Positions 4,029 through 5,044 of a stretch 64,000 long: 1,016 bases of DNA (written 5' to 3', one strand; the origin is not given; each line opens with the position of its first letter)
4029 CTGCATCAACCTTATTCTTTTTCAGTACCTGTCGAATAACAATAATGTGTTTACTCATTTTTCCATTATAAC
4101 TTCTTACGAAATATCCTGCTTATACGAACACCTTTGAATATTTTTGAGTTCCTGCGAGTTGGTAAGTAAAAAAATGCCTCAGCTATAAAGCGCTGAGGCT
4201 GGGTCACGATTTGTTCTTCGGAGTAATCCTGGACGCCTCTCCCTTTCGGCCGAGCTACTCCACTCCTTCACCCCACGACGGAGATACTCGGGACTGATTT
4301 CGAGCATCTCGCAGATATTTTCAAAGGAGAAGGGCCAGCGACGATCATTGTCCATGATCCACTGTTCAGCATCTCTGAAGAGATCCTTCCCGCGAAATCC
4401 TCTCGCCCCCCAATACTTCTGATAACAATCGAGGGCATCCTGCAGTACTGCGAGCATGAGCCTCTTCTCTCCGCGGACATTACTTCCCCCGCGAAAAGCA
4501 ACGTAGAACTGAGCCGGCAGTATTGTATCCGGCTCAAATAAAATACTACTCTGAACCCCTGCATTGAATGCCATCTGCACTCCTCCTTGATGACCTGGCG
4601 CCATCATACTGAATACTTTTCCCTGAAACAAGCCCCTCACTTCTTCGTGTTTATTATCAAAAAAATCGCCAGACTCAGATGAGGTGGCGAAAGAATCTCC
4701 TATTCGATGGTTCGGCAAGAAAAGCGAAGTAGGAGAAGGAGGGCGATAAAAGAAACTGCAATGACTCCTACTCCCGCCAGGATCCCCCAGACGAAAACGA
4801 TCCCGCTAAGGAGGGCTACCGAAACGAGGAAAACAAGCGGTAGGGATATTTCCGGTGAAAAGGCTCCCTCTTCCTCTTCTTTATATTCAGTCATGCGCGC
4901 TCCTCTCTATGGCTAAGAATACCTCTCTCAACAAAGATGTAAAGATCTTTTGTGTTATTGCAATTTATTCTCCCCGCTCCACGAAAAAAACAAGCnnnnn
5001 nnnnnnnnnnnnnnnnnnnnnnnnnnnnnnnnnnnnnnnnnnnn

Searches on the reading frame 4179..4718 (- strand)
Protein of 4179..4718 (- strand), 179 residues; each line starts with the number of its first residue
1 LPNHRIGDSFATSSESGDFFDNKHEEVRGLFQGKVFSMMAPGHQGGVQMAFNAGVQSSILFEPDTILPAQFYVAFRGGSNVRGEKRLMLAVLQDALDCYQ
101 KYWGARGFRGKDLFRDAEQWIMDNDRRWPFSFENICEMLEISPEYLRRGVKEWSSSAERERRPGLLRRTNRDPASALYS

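Call 3: search_protein_families(library=pfam, proteins=[window:4179-4718:-], max_evalue=1)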
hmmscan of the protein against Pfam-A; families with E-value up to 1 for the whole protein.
window:4179-4718:- (179 aa): 0 families

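Call 4: search_protein_families(library=ncbifam, proteins=[window:4179-4718:-], max_evalue=1)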
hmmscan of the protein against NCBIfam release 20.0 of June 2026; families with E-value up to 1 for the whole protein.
window:4179-4718:- (179 aa): 0 families

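Call 39: search_protein_families(library=padloc, proteins=[window:4179-4718:-], max_evalue=0.01)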
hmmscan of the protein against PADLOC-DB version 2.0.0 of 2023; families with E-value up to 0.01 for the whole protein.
window:4179-4718:- (179 aa): 0 families

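Call 40: search_protein_families(library=phrogs, proteins=[window:4179-4718:-], max_evalue=0.01)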
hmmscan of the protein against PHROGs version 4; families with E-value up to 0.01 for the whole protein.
window:4179-4718:- (179 aa): 0 families

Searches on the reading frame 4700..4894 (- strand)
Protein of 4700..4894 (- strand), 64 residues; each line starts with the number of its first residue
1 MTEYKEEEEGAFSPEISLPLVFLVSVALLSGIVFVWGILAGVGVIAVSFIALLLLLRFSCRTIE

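Call 3: search_protein_families(library=pfam, proteins=[window:4700-4894:-], max_evalue=1)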
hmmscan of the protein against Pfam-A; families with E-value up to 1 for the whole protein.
window:4700-4894:- (64 aa): 1 family
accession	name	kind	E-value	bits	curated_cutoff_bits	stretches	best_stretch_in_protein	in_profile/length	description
PF12270.13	Cyt_c_ox_IV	-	0.027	15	26.9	1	8-52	76-122/132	Cytochrome c oxidase subunit IV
